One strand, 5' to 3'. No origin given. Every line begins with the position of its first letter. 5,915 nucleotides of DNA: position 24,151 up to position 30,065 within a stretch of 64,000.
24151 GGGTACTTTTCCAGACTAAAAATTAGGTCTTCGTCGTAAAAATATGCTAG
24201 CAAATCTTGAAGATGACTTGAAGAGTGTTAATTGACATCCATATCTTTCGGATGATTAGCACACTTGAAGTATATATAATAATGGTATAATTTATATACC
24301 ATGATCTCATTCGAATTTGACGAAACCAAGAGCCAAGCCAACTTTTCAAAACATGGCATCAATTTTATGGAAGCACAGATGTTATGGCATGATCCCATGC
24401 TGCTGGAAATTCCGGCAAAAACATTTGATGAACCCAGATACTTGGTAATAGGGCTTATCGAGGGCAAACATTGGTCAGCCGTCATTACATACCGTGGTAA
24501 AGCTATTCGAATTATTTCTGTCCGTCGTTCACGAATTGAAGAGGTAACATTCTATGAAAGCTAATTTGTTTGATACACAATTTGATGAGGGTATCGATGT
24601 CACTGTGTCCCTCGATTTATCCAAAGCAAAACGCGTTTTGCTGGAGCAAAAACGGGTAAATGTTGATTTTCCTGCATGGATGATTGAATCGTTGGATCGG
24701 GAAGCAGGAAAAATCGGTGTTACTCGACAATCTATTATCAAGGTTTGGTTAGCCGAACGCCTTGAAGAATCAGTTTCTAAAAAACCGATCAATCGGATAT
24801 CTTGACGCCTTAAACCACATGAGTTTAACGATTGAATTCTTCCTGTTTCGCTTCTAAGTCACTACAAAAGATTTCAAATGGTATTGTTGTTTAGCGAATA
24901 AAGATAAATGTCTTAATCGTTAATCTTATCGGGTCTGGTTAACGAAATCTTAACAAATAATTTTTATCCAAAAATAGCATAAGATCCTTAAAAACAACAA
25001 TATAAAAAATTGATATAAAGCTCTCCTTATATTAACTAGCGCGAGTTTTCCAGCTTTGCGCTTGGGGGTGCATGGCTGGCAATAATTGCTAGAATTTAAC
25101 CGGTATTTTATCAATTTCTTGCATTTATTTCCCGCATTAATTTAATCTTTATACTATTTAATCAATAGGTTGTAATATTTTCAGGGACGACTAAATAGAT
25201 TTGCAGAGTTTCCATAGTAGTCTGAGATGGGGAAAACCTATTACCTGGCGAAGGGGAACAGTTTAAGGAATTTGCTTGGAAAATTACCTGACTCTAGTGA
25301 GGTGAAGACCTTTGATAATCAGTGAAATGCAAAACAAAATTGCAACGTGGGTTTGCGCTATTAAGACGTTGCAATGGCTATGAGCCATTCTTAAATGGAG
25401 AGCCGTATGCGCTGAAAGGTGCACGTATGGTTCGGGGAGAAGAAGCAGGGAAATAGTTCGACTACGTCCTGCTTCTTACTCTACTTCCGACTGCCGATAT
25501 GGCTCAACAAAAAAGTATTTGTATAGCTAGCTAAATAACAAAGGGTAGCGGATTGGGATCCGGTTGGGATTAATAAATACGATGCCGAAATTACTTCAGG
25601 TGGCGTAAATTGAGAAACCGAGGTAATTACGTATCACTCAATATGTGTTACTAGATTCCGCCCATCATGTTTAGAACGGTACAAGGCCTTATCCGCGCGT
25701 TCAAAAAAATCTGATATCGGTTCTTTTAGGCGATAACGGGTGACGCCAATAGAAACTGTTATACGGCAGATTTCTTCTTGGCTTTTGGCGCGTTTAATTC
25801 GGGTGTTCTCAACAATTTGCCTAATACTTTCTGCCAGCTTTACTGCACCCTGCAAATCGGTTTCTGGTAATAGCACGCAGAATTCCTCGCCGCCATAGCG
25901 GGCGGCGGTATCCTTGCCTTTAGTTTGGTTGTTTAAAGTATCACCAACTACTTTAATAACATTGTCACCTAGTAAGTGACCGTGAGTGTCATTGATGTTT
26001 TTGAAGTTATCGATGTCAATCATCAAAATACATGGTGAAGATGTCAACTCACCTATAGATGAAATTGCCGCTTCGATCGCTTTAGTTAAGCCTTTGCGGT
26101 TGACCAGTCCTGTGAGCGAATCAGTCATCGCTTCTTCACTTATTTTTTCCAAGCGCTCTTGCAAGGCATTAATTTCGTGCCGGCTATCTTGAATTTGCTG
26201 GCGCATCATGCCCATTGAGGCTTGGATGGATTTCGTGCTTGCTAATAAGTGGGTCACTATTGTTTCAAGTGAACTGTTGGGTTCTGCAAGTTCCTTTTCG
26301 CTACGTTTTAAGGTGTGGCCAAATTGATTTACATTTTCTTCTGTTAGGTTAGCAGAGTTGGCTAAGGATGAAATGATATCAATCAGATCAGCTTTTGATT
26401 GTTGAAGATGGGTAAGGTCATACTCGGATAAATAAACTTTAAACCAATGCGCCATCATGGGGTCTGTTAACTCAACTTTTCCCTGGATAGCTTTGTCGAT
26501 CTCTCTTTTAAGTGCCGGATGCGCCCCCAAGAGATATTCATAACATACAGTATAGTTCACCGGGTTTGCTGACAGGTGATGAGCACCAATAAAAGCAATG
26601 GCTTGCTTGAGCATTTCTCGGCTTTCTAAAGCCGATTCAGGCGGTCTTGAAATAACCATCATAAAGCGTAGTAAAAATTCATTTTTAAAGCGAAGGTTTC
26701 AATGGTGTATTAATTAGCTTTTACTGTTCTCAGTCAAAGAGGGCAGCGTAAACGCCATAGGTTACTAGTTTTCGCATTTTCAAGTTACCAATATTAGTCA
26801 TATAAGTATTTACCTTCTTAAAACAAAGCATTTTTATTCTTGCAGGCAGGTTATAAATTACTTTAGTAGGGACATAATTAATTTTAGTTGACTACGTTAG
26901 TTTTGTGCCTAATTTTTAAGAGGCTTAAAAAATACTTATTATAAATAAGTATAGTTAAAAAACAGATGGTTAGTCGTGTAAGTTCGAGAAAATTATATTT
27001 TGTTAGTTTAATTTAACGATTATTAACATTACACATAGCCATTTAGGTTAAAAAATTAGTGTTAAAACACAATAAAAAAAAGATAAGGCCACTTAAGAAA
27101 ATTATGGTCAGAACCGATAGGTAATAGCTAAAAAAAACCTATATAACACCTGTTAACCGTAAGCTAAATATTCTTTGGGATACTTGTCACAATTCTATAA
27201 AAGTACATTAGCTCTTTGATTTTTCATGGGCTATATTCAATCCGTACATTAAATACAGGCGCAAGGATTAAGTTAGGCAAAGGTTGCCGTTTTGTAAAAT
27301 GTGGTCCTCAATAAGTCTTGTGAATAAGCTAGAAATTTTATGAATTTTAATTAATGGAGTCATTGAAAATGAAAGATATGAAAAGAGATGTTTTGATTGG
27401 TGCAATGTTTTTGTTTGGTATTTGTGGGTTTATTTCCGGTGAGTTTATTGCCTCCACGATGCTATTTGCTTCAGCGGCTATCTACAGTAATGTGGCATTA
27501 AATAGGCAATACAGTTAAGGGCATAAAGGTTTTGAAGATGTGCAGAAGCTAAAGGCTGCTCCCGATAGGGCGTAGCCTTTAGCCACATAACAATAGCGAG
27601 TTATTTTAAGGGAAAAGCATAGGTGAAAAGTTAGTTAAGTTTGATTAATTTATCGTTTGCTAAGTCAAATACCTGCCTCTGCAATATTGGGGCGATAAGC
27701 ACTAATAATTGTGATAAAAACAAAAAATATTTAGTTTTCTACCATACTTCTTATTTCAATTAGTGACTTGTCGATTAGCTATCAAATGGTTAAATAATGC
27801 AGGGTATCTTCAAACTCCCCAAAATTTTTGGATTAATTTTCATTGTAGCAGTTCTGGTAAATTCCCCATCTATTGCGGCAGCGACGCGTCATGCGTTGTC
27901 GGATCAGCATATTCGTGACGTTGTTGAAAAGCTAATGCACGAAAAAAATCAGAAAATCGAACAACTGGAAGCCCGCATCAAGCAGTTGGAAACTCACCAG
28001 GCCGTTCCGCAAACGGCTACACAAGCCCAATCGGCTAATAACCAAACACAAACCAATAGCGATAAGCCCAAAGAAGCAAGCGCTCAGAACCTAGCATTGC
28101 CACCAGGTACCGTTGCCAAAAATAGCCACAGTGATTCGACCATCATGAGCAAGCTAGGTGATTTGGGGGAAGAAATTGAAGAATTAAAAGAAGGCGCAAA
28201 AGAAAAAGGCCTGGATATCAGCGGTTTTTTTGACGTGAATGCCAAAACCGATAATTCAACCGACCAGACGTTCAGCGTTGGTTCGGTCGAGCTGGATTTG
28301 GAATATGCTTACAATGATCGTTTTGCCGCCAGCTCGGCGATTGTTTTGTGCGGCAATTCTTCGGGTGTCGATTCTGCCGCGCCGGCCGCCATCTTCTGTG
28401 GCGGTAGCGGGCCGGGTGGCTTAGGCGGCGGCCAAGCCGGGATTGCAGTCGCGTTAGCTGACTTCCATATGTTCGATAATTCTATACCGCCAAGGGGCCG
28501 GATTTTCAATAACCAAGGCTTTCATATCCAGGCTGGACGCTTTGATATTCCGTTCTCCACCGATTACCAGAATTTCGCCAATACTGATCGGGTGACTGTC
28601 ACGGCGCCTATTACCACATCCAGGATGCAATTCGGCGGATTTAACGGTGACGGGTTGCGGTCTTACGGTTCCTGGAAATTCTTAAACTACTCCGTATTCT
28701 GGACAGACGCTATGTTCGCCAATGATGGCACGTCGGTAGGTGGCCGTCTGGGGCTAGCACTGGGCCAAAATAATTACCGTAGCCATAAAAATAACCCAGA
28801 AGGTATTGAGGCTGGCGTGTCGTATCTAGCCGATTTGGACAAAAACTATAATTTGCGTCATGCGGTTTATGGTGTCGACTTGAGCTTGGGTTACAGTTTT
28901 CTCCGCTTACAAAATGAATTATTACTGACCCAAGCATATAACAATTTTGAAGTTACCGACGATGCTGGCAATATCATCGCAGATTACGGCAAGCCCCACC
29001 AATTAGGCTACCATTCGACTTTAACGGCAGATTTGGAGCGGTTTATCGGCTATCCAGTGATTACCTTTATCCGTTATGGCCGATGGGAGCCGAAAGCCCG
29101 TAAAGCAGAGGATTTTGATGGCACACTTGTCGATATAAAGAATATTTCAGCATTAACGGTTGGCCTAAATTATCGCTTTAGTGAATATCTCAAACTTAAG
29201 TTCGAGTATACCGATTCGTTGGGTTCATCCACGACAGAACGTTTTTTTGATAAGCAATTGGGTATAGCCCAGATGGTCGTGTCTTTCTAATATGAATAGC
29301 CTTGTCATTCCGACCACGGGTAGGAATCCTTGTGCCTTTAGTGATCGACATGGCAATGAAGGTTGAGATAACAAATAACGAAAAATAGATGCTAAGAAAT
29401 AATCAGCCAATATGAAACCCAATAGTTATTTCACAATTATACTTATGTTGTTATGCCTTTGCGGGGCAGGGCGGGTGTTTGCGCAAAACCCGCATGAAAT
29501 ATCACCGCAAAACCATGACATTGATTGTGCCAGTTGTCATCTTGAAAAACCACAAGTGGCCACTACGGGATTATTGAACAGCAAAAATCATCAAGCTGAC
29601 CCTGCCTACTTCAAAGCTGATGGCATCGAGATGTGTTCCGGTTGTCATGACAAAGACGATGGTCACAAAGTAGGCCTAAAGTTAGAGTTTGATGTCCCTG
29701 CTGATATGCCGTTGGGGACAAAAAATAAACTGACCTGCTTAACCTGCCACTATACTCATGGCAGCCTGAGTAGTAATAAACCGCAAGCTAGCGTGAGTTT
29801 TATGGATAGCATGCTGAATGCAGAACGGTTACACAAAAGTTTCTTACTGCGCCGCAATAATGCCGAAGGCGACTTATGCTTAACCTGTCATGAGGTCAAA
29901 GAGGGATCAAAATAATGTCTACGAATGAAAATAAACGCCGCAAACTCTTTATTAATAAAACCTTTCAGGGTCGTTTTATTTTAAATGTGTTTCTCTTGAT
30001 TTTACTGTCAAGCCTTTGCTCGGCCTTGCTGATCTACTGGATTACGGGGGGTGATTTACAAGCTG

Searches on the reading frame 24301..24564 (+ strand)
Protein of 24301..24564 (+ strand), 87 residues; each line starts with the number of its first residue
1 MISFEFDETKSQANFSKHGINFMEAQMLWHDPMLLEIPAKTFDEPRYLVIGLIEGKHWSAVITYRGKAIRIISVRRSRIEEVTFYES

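Call 37: search_protein_families(library=pfam, proteins=[window:24301-24564:+], max_evalue=0.001)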
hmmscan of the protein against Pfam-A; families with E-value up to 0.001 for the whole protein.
window:24301-24564:+ (87 aa): 1 family
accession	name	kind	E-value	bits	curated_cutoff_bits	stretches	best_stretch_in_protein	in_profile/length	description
PF04365.19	BrnT_toxin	-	1.5e-24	86.5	34.5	1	6-81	1-77/77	Ribonuclease toxin, BrnT, of type II toxin-antitoxin system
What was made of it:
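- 24301..24805 (+): BrnT/BrnA toxin-antitoxin pair, a possible post-segregational stability module. It is specific to this lineage. Call 37.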

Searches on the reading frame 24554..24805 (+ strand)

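Call 37: search_protein_families(library=pfam, proteins=[window:24554-24805:+], max_evalue=0.001)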
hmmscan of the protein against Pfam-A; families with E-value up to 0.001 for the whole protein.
window:24554-24805:+ (83 aa): 1 family
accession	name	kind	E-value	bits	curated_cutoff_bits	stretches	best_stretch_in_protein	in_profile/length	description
PF12441.14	CopG_antitoxin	-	2.3e-05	25.5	28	1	9-68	14-78/79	CopG antitoxin of type II toxin-antitoxin system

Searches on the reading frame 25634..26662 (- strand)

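Call 15: search_protein_families(library=pfam, proteins=[window:25634-26662:-], max_evalue=0.00001)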
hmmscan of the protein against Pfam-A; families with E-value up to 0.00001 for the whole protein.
window:25634-26662:- (342 aa): 1 family
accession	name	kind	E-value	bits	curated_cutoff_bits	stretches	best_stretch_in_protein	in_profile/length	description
PF00990.26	GGDEF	-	1.7e-43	148.6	23.8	1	178-336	1-160/161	Diguanylate cyclase, GGDEF domain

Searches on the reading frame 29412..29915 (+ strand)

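Call 15: search_protein_families(library=pfam, proteins=[window:29412-29915:+], max_evalue=0.00001)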
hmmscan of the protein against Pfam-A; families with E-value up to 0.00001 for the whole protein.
window:29412-29915:+ (167 aa): 3 families
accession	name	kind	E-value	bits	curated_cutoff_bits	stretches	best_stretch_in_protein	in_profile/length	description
PF09699.15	Paired_CXXCH_1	-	3.9e-11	42.9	20.6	0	38-83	8-40/41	Doubled CXXCH motif (Paired_CXXCH_1)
PF22113.1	Mtrc-MtrF_II-IV_dom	-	5.9e-07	29.6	30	1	28-117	73-167/176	Outer membrane cytochrome MtrC/MtrF-like, domains II/IV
PF14522.11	Cytochrome_C7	-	4.6e-06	26.8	24.8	0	26-113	3-66/67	Cytochrome c7 and related cytochrome c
